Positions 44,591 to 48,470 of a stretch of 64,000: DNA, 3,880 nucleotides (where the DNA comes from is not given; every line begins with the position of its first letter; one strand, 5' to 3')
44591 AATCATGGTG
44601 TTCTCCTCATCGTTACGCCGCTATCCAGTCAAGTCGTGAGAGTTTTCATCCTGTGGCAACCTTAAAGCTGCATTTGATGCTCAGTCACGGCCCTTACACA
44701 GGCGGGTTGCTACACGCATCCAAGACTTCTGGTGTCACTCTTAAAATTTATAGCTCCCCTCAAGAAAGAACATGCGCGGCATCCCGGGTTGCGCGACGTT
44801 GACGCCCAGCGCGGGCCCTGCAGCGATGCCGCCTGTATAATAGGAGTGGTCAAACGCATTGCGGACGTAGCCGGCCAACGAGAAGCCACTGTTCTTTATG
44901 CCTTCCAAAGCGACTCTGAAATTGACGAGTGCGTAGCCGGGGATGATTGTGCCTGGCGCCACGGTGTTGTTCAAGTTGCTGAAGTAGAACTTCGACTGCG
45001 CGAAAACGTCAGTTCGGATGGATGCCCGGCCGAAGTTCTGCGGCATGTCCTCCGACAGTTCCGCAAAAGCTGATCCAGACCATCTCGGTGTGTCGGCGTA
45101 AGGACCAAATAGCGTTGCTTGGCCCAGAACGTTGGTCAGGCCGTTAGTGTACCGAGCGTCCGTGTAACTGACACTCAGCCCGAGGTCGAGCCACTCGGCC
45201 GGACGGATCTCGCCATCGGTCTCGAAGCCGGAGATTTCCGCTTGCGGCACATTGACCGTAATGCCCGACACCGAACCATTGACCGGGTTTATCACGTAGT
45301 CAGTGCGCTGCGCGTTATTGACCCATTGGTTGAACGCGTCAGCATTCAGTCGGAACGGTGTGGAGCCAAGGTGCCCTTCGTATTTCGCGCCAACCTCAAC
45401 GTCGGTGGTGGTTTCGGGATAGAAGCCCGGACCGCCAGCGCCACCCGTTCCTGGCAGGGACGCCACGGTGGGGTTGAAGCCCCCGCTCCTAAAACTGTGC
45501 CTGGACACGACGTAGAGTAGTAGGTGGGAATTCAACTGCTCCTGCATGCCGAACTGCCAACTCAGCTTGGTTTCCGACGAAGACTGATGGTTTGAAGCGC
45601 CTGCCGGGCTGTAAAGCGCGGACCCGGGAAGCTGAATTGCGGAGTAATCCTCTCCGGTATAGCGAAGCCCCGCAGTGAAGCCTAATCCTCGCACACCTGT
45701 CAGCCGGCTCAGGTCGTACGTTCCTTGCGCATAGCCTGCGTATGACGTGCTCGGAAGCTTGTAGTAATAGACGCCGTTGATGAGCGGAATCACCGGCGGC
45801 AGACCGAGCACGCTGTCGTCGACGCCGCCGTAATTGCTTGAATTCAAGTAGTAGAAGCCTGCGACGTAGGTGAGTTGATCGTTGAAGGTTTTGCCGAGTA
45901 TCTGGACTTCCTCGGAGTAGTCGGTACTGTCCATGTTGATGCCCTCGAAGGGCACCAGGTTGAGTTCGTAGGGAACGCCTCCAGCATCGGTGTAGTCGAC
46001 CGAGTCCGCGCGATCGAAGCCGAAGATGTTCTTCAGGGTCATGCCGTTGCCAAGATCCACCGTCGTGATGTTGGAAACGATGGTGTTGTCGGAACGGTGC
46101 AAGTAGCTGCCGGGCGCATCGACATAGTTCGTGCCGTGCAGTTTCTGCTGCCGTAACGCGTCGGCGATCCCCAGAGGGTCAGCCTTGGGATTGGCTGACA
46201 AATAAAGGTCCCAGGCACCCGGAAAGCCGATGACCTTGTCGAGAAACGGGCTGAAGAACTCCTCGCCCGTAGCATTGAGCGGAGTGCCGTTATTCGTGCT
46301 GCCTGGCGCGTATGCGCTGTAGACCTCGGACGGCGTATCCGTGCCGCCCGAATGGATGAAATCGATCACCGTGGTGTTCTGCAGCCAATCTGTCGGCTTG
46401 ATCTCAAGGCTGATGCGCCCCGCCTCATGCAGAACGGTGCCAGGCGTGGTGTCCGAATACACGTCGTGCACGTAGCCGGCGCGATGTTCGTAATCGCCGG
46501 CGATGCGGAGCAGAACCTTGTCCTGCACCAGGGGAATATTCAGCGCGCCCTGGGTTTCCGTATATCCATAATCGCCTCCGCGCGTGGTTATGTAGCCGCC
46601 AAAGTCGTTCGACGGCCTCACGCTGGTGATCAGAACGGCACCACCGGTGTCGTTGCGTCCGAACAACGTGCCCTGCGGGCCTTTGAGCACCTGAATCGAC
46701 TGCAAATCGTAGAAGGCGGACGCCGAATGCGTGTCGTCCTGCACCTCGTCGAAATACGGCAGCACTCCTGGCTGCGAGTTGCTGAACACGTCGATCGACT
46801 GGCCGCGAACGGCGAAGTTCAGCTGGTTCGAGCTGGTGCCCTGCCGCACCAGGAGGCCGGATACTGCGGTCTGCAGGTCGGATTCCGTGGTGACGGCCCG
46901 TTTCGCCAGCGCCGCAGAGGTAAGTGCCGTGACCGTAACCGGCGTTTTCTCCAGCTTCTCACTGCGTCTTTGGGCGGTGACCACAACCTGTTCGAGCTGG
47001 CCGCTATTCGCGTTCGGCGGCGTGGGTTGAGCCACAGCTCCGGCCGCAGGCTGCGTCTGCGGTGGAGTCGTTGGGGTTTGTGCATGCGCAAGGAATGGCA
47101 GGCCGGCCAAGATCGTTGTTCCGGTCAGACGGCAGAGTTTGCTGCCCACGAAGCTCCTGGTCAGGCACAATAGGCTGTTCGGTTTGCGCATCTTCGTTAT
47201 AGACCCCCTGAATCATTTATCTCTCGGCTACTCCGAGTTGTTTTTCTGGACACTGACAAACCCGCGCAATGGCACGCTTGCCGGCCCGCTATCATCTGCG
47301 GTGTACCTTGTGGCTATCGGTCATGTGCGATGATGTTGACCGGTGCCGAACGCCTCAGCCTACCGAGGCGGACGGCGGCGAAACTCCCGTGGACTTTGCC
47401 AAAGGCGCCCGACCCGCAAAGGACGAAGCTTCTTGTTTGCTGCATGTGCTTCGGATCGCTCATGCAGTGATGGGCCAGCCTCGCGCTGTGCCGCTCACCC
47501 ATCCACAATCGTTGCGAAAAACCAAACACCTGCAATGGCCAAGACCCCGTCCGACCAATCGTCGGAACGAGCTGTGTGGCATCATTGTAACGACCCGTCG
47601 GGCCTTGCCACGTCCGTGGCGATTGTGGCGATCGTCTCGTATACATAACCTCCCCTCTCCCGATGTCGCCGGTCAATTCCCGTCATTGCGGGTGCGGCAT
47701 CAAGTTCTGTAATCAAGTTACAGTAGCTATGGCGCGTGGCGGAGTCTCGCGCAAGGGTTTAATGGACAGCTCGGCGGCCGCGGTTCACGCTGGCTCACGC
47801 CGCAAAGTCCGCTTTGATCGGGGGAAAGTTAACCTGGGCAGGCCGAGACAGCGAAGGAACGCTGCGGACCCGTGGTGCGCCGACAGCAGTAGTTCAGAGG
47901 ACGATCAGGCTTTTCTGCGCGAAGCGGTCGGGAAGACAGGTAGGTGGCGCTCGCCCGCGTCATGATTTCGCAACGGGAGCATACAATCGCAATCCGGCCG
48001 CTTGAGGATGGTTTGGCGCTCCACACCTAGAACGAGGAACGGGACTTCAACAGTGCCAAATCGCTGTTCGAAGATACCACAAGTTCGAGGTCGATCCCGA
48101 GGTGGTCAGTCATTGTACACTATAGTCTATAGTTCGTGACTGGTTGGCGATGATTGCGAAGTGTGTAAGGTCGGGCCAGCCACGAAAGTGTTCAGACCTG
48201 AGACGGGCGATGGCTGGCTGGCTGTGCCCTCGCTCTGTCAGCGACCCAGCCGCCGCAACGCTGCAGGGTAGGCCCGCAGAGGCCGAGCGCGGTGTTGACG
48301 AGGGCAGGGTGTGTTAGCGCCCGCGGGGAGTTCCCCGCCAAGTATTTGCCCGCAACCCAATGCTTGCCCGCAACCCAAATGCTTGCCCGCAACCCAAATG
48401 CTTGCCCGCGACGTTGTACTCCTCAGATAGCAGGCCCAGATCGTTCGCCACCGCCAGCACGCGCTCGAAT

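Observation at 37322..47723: Self-contained, apparently undescribed catabolic island: TBDR + NTF2-like enzyme + two CocE hydrolases + flavin monooxygenase + tandem VOC protein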

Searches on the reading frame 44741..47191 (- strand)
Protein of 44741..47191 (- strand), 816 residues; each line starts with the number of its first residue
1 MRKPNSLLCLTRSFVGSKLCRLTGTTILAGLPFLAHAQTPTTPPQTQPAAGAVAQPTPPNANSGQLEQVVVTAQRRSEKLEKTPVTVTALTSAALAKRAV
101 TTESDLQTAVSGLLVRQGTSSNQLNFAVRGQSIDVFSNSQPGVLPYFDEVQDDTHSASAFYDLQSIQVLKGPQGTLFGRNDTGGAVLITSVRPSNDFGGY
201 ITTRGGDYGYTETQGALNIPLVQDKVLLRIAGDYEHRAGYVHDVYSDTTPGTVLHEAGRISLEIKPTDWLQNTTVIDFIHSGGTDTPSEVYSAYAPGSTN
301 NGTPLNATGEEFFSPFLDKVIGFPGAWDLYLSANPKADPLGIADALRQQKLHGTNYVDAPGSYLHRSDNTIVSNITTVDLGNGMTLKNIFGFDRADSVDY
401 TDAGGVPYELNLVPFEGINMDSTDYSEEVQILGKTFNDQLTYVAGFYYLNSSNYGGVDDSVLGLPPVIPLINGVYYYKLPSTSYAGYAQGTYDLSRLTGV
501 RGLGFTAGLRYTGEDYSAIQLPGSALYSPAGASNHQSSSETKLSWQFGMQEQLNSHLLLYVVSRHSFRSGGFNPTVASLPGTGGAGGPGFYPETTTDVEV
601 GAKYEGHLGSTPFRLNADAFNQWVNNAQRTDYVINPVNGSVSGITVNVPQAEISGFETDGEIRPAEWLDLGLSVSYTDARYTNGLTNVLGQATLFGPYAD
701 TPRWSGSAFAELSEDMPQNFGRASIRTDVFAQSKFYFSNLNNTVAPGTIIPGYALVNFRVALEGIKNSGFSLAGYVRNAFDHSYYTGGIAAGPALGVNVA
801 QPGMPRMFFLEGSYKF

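Call 4: search_protein_families(library=pfam, proteins=[window:44741-47191:-], max_evalue=0.01)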
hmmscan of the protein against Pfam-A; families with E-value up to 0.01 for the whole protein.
window:44741-47191:- (816 aa): 1 family
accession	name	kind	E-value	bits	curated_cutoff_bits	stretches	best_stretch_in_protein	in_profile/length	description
PF07715.20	Plug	-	6.2e-11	43.2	23.9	1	80-185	2-107/107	TonB-dependent Receptor Plug Domain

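Call 5: search_protein_families(library=ncbifam, proteins=[window:44741-47191:-], max_evalue=0.01)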
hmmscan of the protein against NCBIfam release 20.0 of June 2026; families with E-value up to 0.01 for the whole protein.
window:44741-47191:- (816 aa): 15 families
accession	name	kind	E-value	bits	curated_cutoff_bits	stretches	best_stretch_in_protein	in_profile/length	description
TIGR01783.1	TonB-siderophor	subfamily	9.4e-33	113.7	223.5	2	481-816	355-649/649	TonB-dependent siderophore receptor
TIGR01786.1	TonB-hemlactrns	subfamily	1.6e-15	56.5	323.75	2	67-193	1-136/719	TonB-dependent hemoglobin/transferrin/lactoferrin family receptor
TIGR01785.1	TonB-hemin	subfamily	3.2e-14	52.3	316.85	2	66-193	1-131/677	TonB-dependent heme/hemoglobin receptor family protein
NF010011.0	PRK13484.1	equivalog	9.4e-08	30.8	1197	1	63-238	27-213/682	IreA family TonB-dependent siderophore receptor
TIGR01779.1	TonB-B12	equivalog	1.3e-07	30.5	599.7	1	62-240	23-202/614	TonB-dependent vitamin B12 receptor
NF047944.1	FoxamRcptFoxA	equivalog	1.3e-07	30.3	1300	1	68-210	33-182/697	ferrioxamine B receptor FoxA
TIGR04056.1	OMP_RagA_SusC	subfamily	1.3e-07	30.3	368.25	1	63-193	75-206/981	SusC/RagA family TonB-linked outer membrane protein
NF010651.0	PRK14050.1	equivalog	1.7e-05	23.1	884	0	70-197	66-192/730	TonB-dependent siderophore receptor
NF007465.0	PRK10044.1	equivalog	4.9e-05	21.7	803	1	71-196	67-192/726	ferrichrome porin FhuA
NF010010.0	PRK13483.1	equivalog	0.00038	18.6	927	1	59-237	26-215/660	ligand-gated channel protein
NF007349.0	PRK09840.1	equivalog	0.00061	17.9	686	0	76-219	64-203/760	catecholate siderophore receptor Fiu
NF053590.1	TonB_dep_TOL0244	equivalog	0.0015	17.2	645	0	65-207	9-156/604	TOL_0244 family TonB-dependent receptor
NF010038.0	PRK13513.1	equivalog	0.0016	17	942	1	59-238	28-218/659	ligand-gated channel protein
NF007478.2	PRK10064.1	equivalog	0.005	15.1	745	0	51-199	15-166/663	catecholate siderophore receptor CirA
NF010650.0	PRK14049.1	equivalog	0.007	14.6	904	0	136-204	131-201/729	ferrioxamine B receptor precursor protein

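Call 69: find_homologous_proteins(query=window:44741-47191:-, max_evalue=1e-50)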
Query window:44741-47191:- (816 aa): 2154 proteins with E <= 1e-50 among 8000 candidates; the best 120 are listed.
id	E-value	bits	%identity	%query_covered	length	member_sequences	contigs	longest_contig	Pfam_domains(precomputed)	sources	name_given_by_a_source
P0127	0.0e+0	1854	100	100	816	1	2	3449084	PF07715.21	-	-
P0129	0.0e+0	1586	85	100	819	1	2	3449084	PF07715.21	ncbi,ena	-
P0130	0.0e+0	1437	78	100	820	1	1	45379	PF07715.21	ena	-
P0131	0.0e+0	1432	78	97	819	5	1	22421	PF07715.21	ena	-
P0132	0.0e+0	1412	75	100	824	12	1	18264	PF07715.21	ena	-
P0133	0.0e+0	1387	74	100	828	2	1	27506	PF07715.21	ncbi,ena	-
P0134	0.0e+0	1381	75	98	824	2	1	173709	PF07715.21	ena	-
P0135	0.0e+0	1373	74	100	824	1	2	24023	PF07715.21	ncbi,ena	-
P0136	0.0e+0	1331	72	99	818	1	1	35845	PF07715.21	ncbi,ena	-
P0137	0.0e+0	1287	71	98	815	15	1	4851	PF07715.21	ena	-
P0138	0.0e+0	1287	71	97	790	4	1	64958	PF07715.21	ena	-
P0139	5.5e-244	830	52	97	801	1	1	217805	PF07715.21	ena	-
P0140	1.4e-238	812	51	92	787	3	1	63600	PF07715.21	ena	-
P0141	1.2e-231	790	51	96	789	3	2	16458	PF07715.21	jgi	jgi:iron complex outermembrane receptor protein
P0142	2.9e-231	788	50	92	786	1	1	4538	PF07715.21,PF00593.31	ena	-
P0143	8.1e-230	783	49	92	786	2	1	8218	PF07715.21,PF00593.31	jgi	jgi:iron complex outermembrane receptor protein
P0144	9.6e-229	780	48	97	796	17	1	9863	PF07715.21,PF00593.31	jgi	jgi:iron complex outermembrane recepter protein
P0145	1.7e-227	776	49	93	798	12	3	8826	PF07715.21,PF00593.31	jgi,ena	jgi:iron complex outermembrane recepter protein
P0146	3.1e-227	775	48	92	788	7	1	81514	PF07715.21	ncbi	-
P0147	4.9e-226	771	50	94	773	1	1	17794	PF07715.21,PF00593.31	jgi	jgi:iron complex outermembrane recepter protein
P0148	1.3e-225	770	49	94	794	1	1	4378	PF07715.21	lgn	-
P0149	1.9e-224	766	49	97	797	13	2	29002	PF07715.21,PF00593.31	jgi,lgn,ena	jgi:iron complex outermembrane receptor protein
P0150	2.2e-224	765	48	93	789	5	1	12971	PF07715.21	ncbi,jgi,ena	jgi:iron complex outermembrane receptor protein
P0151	2.9e-224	765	49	93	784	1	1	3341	PF07715.21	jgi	jgi:iron complex outermembrane receptor protein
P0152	3.2e-224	765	70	60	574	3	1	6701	PF07715.21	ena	-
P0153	5.7e-224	764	49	92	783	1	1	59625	PF07715.21,PF00593.31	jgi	jgi:iron complex outermembrane receptor protein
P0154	1.6e-223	763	47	92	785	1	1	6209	PF07715.21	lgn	-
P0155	3.0e-223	762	48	93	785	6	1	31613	PF07715.21,PF00593.31,PF14905.13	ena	-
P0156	1.2e-222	760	49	94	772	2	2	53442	PF07715.21,PF00593.31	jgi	jgi:iron complex outermembrane receptor protein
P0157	1.5e-222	759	47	92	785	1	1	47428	PF07715.21,PF00593.31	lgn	-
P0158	8.5e-222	757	50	92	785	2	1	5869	PF07715.21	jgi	-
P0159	3.6e-221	755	50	94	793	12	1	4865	PF07715.21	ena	-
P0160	4.7e-221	754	49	98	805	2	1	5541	PF07715.21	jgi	jgi:iron complex outermembrane recepter protein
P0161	8.3e-221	754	47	93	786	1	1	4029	PF07715.21,PF00593.31,PF14905.13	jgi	jgi:iron complex outermembrane recepter protein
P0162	4.5e-220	751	47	92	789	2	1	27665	PF07715.21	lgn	-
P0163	3.1e-219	748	47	93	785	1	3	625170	PF07715.21,PF14905.13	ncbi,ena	-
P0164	4.6e-219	748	46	94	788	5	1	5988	PF07715.21,PF14905.13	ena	-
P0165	1.5e-218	746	50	92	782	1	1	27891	PF07715.21,PF00593.31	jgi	-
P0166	2.5e-218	745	48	93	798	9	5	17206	PF07715.21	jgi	jgi:iron complex outermembrane receptor protein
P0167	5.9e-218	744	49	92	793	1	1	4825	PF07715.21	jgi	jgi:iron complex outermembrane receptor protein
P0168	1.3e-217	743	47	98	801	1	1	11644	PF07715.21,PF00593.31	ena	-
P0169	4.1e-217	741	49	92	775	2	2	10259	PF07715.21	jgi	jgi:iron complex outermembrane receptor protein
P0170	1.1e-215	737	48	94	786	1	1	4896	PF07715.21,PF00593.31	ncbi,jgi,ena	jgi:iron complex outermembrane receptor protein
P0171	1.3e-214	733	48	94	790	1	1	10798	PF07715.21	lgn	-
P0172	1.9e-214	733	47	96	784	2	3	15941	PF07715.21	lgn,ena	-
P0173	2.6e-212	726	48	94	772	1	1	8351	PF07715.21,PF00593.31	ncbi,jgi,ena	jgi:iron complex outermembrane receptor protein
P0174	7.1e-212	724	47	95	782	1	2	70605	PF07715.21,PF00593.31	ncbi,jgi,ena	jgi:iron complex outermembrane receptor protein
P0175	1.0e-211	724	46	95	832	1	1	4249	PF07715.21,PF00593.31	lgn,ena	-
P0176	1.6e-211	723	48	92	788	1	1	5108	PF07715.21,PF00593.31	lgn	-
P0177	5.1e-211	721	46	94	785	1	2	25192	PF07715.21,PF14905.13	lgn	-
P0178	2.4e-208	712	45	93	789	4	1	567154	PF07715.21,PF00593.31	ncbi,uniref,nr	ncbi:TonB-dependent receptor [Sphingobium sp. MI1205]|uniref:TonB-dependent receptor n=1 Tax=Sphingo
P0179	1.9e-207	709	46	95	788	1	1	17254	PF07715.21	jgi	jgi:iron complex outermembrane receptor protein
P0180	4.3e-207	708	46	92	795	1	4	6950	PF07715.21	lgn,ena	-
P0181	8.5e-207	707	46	94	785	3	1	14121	PF07715.21,PF00593.31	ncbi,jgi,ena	jgi:iron complex outermembrane receptor protein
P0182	3.7e-206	705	47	95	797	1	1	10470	PF07715.21,PF00593.31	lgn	-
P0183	3.7e-206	705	46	92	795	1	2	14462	PF07715.21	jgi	jgi:iron complex outermembrane receptor protein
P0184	4.1e-206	705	45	93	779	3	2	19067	PF07715.21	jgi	jgi:iron complex outermembrane recepter protein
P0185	9.1e-206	704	45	98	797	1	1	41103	PF07715.21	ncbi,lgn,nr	ncbi:MAG: TonB-dependent receptor [Sphingomonadales bacterium]|nr:TonB-dependent receptor [Sphingomo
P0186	1.1e-205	704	46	94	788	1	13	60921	PF07715.21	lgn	-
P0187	1.5e-205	703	46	92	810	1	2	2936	PF07715.21,PF00593.31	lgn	-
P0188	1.5e-205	703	45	97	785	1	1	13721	PF07715.21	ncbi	-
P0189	2.3e-205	703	50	89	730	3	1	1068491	PF07715.21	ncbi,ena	-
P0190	2.5e-205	702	45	98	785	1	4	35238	PF07715.21,PF00593.31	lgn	-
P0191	3.6e-205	702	46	91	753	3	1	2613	PF07715.21,PF00593.31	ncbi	ncbi:MAG: TonB-dependent receptor, partial [Burkholderiales bacterium]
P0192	4.5e-205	702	45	96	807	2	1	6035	PF07715.21,PF00593.31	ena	-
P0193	2.3e-204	699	46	92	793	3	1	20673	PF07715.21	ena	-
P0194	2.7e-204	699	45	100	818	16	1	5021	PF07715.21,PF00593.31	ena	-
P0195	1.7e-203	696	46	95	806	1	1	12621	PF07715.21,PF00593.31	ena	-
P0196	3.6e-203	695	46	94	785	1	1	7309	PF07715.21,PF00593.31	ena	-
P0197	5.7e-203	695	46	98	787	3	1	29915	PF07715.21,PF00593.31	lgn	-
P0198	1.0e-202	694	45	96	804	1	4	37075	PF07715.21,PF00593.31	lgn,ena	-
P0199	1.2e-202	694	45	94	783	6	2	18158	PF07715.21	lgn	-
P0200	1.8e-202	693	45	99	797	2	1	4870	PF07715.21,PF00593.31,PF14905.13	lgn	-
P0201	2.3e-201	689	45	92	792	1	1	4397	PF07715.21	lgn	-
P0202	3.2e-201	689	45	97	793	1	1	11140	PF07715.21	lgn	-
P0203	1.0e-200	687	45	92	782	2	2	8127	PF07715.21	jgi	-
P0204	1.3e-200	687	46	93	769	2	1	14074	PF07715.21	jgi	jgi:iron complex outermembrane receptor protein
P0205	1.3e-200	687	45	92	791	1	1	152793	PF07715.21,PF00593.31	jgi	jgi:iron complex outermembrane receptor protein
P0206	1.4e-200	687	45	95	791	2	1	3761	PF07715.21,PF00593.31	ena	-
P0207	1.5e-200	687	45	95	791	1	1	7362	PF07715.21,PF00593.31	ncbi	-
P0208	1.7e-200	687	44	98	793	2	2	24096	PF07715.21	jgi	jgi:iron complex outermembrane receptor protein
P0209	1.7e-200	686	45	98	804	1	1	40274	PF07715.21,PF00593.31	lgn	-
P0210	2.8e-200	686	45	93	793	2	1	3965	PF07715.21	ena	-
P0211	3.0e-200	686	45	96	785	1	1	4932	PF07715.21,PF00593.31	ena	-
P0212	4.6e-200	685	44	98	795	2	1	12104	PF07715.21,PF00593.31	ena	-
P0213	1.7e-199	683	45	96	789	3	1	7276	PF07715.21,PF00593.31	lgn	-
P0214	2.2e-199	683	46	92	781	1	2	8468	PF07715.21,PF00593.31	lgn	-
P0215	2.9e-199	682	45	96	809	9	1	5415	PF07715.21,PF00593.31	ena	-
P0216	4.9e-199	682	45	97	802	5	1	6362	PF07715.21,PF00593.31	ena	-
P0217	7.1e-199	681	45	98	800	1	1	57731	PF07715.21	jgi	jgi:iron complex outermembrane receptor protein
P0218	1.2e-198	680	46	93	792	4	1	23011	PF07715.21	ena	-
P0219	1.3e-198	680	45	92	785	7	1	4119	PF07715.21,PF00593.31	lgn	-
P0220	1.4e-198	680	46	92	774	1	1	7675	PF07715.21,PF00593.31,PF14905.13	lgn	-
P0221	1.6e-198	680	46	92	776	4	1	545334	PF07715.21,PF00593.31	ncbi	-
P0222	3.6e-198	679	47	94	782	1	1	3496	PF07715.21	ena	-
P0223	4.6e-198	678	43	97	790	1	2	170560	PF07715.21,PF00593.31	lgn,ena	-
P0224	6.5e-198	678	45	94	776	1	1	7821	PF07715.21,PF00593.31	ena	-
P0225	9.3e-198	677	45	92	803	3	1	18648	PF07715.21,PF00593.31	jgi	jgi:iron complex outermembrane receptor protein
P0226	1.1e-197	677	45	94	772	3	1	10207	PF07715.21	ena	-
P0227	1.7e-197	677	44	94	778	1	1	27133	PF07715.21,PF14905.13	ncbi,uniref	ncbi:TonB-dependent receptor [Rhizorhabdus argentea]|uniref:TonB-dependent receptor n=1 Tax=Rhizorha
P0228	2.1e-197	676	45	94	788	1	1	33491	PF07715.21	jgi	jgi:iron complex outermembrane receptor protein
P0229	4.7e-197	675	43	98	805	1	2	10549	PF07715.21,PF00593.31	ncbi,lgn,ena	-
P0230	5.4e-197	675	43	96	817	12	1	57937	PF07715.21,PF00593.31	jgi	jgi:iron complex outermembrane recepter protein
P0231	8.8e-197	674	44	96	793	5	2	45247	PF07715.21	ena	-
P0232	9.6e-197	674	43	99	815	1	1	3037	PF07715.21,PF00593.31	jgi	-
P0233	1.0e-196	674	45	97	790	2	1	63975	PF07715.21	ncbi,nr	ncbi:TonB-dependent receptor [Croceicoccus ponticola]|nr:TonB-dependent receptor plug domain-contain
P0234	1.5e-196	673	44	94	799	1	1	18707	PF07715.21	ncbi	-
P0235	6.7e-196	671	43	98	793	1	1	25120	PF07715.21,PF00593.31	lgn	-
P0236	7.3e-196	671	44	93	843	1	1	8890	PF07715.21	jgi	jgi:iron complex outermembrane recepter protein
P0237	2.0e-195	670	44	95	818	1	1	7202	PF07715.21,PF00593.31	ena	-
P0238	2.1e-195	670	45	92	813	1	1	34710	PF07715.21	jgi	jgi:iron complex outermembrane receptor protein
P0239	2.4e-195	669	43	94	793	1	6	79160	PF07715.21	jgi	jgi:iron complex outermembrane recepter protein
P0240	2.4e-195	669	43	99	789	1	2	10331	PF07715.21,PF00593.31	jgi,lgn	jgi:iron complex outermembrane receptor protein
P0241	2.4e-195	669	45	93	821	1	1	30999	PF07715.21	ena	-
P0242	5.1e-195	668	44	98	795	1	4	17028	PF07715.21,PF00593.31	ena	-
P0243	1.3e-194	667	45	92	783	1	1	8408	PF07715.21,PF00593.31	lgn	-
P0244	2.0e-194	666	46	93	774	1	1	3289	PF07715.21,PF00593.31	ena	-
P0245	3.2e-194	666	44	94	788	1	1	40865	PF07715.21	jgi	jgi:iron complex outermembrane receptor protein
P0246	3.8e-194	665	44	95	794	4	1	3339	PF07715.21,PF00593.31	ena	-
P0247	1.3e-193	664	45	96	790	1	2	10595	PF07715.21,PF00593.31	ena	-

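Call 70: find_encoding_contigs(protein=P0129, flank=10000, max_places=2)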
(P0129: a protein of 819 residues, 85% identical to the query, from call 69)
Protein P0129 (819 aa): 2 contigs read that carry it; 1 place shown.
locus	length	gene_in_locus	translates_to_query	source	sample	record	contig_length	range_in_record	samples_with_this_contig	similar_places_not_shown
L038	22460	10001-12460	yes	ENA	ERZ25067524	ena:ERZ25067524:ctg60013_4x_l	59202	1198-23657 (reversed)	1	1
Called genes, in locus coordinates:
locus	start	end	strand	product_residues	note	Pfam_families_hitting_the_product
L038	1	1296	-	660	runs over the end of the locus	PF13360:PQQ_2 (faint), PF00652:Ricin_B_lectin (faint), PF14200:RicinB_lectin_2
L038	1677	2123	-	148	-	PF00903:Glyoxalase, PF18029:Glyoxalase_6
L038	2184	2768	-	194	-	PF20398:DUF6691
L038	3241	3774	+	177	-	PF13577:SnoaL_4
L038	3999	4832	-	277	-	PF00392:GntR, PF12840:HTH_20 (faint), PF07729:FCD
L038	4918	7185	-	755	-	PF02129:Peptidase_S15, PF08530:PepX_C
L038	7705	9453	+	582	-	PF02129:Peptidase_S15, PF08530:PepX_C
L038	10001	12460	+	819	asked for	PF07715:Plug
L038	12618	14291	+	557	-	PF01266:DAO (weak), PF01494:FAD_binding_3, PF21274:Rng_hyd_C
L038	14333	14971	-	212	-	PF00440:TetR_N, PF21306:TetR_C_40 (weak)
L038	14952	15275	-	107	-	-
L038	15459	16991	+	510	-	PF00501:AMP-binding, PF13193:AMP-binding_C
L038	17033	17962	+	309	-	PF00903:Glyoxalase, PF22677:Ble-like_N (faint), PF00903:Glyoxalase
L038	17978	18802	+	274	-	PF01557:FAA_hydrolase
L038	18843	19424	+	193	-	PF02525:Flavodoxin_2, PF03358:FMN_red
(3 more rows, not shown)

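Call 71: find_encoding_contigs(protein=P0134, flank=10000, max_places=2)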
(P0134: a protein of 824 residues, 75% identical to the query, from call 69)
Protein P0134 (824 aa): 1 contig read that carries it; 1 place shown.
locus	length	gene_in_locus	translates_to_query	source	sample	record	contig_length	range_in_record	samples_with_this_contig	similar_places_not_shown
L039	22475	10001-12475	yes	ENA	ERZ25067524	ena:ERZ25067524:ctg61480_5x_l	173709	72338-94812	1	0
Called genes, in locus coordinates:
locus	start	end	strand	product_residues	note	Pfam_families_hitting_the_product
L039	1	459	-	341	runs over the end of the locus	PF00589:Phage_integrase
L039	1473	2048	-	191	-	PF18306:LDcluster4, PF03641:Lysine_decarbox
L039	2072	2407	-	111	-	PF07372:DUF1491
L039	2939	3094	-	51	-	-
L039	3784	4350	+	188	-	PF00440:TetR_N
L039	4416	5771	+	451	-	PF00128:Alpha-amylase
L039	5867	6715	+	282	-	PF00106:adh_short, PF08659:KR, PF13561:adh_short_C2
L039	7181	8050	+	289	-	PF05368:NmrA, PF13460:NAD_binding_10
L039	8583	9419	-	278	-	PF00392:GntR, PF07729:FCD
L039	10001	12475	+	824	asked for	PF07715:Plug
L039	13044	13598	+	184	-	PF00440:TetR_N, PF21306:TetR_C_40 (weak)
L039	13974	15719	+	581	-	PF02129:Peptidase_S15, PF08530:PepX_C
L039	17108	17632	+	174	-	PF13577:SnoaL_4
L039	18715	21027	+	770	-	PF02129:Peptidase_S15, PF08530:PepX_C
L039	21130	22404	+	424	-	PF02771:Acyl-CoA_dh_N (weak), PF08028:Acyl-CoA_dh_2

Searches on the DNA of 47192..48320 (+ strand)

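Call 40: search_dna_similar(query=window:47192-48320:+, collection=plasmids, mode=distant, max_rows=10)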
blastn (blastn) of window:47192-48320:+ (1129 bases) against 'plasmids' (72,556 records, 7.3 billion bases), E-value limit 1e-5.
No match.
